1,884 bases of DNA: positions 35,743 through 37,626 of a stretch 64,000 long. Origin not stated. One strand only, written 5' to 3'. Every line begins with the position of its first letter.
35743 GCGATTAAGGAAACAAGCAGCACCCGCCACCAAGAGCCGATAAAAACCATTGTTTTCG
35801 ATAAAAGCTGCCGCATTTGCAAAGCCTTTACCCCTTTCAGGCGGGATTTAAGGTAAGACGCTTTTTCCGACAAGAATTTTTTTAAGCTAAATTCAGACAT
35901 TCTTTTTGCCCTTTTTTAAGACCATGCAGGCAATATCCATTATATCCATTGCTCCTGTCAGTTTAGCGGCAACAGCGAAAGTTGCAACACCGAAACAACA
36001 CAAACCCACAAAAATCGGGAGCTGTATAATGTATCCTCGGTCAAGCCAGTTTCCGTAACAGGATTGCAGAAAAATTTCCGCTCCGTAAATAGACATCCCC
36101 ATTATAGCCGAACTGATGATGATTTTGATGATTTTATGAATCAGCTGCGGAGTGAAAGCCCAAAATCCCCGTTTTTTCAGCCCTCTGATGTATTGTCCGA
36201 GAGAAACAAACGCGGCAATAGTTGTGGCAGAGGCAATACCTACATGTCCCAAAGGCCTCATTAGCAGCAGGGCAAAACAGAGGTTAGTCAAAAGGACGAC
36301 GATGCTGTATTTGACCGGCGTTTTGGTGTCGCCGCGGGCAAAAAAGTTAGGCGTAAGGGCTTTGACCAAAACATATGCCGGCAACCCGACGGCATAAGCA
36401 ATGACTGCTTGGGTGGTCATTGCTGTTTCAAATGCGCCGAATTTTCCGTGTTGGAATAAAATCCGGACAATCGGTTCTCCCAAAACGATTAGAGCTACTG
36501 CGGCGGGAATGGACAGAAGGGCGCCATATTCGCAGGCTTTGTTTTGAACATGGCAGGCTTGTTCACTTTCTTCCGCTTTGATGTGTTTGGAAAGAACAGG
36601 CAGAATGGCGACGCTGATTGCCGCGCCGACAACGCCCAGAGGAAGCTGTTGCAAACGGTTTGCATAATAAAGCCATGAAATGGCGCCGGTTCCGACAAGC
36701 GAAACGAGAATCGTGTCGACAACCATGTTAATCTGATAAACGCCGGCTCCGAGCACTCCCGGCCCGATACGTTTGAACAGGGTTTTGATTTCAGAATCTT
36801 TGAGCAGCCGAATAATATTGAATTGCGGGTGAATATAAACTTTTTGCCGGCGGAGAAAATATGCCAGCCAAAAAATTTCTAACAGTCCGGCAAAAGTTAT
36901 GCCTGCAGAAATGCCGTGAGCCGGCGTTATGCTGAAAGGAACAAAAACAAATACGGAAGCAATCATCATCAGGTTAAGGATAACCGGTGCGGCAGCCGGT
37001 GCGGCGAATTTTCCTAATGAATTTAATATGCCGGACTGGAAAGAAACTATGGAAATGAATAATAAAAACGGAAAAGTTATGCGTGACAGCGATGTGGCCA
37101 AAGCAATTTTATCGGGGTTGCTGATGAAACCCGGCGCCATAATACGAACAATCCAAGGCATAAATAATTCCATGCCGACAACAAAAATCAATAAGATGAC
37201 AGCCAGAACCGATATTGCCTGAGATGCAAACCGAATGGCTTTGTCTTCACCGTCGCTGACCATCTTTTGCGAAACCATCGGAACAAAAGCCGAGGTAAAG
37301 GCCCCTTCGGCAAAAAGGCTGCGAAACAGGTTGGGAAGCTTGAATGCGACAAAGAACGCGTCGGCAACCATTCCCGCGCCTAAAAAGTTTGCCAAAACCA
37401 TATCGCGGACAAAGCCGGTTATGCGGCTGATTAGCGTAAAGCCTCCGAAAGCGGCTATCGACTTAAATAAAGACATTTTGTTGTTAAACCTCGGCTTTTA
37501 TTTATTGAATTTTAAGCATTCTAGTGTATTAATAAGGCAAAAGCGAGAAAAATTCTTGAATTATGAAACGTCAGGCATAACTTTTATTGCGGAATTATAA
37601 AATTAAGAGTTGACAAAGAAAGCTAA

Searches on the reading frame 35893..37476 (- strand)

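Call 55: search_protein_families(library=pfam, proteins=[window:35893-37476:-], max_evalue=0.00001)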
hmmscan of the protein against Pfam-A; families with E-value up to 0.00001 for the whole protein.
window:35893-37476:- (527 aa): 2 families
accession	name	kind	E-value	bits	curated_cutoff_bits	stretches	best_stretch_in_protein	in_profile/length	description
PF03023.19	MurJ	-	5.3e-114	381.7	27.4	1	28-474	1-440/451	Lipid II flippase MurJ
PF01554.23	MatE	-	1e-10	41.9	24.9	1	251-402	13-159/161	MatE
